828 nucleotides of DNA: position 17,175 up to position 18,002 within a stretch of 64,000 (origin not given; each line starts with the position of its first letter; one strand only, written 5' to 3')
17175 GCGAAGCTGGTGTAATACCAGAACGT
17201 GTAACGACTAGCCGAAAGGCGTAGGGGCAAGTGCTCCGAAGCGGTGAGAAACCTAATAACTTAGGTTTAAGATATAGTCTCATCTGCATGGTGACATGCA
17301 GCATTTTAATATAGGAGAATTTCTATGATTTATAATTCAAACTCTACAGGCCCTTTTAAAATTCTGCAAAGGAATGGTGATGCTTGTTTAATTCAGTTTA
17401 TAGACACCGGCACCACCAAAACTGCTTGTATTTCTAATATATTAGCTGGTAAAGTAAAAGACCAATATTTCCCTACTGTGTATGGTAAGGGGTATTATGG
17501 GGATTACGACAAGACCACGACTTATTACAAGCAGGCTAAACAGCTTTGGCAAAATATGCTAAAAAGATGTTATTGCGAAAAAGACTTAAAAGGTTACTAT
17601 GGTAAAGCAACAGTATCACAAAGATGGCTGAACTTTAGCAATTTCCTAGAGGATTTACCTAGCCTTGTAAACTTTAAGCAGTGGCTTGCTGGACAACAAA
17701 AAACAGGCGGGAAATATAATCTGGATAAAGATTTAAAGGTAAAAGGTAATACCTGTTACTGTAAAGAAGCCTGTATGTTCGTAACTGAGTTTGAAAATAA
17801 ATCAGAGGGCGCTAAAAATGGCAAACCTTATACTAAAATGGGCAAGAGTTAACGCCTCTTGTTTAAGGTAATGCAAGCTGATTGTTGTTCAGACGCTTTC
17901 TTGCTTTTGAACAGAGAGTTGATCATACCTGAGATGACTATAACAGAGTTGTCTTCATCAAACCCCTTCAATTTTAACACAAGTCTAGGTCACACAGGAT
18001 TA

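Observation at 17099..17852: Second, related group I intron-like element inserted exactly at the terminase stop codon, followed by an ORF with homing-endonuclease-like features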

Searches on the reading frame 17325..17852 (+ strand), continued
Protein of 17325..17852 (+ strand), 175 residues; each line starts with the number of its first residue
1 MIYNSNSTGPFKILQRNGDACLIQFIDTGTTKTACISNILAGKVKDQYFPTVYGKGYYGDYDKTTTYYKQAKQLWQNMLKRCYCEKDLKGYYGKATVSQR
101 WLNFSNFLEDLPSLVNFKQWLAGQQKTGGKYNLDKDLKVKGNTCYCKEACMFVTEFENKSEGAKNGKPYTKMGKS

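Call 62: search_protein_families(library=pfam, proteins=[L081:372-1271:+, L061:384-1283:+, L078:157-1056:+, L057:295-1194:+, L039:182-1081:+, L046:1-768:+], max_evalue=0.001)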
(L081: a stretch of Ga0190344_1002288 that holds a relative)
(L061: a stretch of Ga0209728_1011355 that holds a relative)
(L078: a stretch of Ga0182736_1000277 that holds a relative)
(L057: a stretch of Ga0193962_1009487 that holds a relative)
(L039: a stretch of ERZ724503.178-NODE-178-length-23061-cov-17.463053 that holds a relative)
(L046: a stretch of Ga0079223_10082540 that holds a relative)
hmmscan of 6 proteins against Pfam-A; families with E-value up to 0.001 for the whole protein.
L081:372-1271:+ (300 aa): 1 family
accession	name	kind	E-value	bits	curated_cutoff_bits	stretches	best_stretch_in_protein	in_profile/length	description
PF22530.2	Terminase-T7_RNaseH-like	-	1.2e-27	96.8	27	1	145-255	1-108/108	Terminase Bacteriophage T7, Ribonuclease H-like domain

L061:384-1283:+ (300 aa): 1 family
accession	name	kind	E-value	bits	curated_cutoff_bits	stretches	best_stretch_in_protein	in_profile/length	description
PF22530.2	Terminase-T7_RNaseH-like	-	1.9e-34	118.6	27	1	145-255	1-108/108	Terminase Bacteriophage T7, Ribonuclease H-like domain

L078:157-1056:+ (300 aa): 1 family
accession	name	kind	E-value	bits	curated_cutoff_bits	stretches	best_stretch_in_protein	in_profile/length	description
PF17289.8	Terminase_6C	-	3.4e-06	27.6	22.6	1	145-300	4-143/155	Terminase RNaseH-like domain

L057:295-1194:+ (300 aa): 2 families
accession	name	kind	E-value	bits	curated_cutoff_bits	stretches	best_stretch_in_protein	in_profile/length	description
PF17289.8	Terminase_6C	-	1.7e-09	38.3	22.6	1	213-300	58-143/155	Terminase RNaseH-like domain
PF03237.21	Terminase_6N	-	0.00014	22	22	1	1-120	133-213/215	Terminase large subunit, T4likevirus-type, N-terminal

L039:182-1081:+ (300 aa): 1 family
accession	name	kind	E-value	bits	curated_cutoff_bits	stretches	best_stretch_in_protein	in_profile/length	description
PF17289.8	Terminase_6C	-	3.4e-13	50.3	22.6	1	152-295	3-132/155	Terminase RNaseH-like domain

L046:1-768:+ (256 aa): 1 family
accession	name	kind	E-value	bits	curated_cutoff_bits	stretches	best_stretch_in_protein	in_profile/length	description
PF17289.8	Terminase_6C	-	2.2e-12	47.6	22.6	1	112-252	2-132/155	Terminase RNaseH-like domain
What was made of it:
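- The same intron and ORF sit at ..HDD| in T7-type terminases (PF22530) and in Terminase_6C types (call 62).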

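Call 63: find_homologous_proteins(query=A1, max_evalue=0.001)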
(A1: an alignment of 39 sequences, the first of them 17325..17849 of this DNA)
Query A1 (39 sequences) (175 aa, profile of the alignment): 596 proteins with E <= 0.001 among 3856 candidates; the best 120 are listed.
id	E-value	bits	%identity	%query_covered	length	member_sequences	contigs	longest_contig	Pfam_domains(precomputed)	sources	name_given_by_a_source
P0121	1.0e-105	371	50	97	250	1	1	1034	-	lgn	-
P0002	8.8e-105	368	59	97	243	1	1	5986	-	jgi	jgi:hypothetical protein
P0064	1.0e-104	367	49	97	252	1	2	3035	-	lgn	-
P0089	1.1e-104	367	49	97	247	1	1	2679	-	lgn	-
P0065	2.6e-104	366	50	97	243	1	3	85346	-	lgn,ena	-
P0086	3.0e-104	366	52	92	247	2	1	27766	-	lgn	-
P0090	3.2e-104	366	49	97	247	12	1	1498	-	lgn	-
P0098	4.3e-104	365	49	97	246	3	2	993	-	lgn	-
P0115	7.7e-104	365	48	97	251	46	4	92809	-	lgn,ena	-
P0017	4.4e-103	362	58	93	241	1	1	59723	-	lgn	-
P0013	2.3e-102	360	57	94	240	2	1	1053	-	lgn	-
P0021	3.4e-102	359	56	92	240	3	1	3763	-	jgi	jgi:hypothetical protein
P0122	4.3e-102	359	52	96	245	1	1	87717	-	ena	-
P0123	4.4e-102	359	50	84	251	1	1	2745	-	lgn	-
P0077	1.3e-101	357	51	96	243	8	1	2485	-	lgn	-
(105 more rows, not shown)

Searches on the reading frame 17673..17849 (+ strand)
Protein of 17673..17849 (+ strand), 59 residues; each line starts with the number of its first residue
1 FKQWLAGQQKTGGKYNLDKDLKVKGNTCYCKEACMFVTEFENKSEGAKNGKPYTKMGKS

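Call 64: search_protein_families(library=pfam, proteins=[window:17673-17849:+], max_evalue=10)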
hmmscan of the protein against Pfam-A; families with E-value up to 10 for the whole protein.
seq(59 aa): 0 families
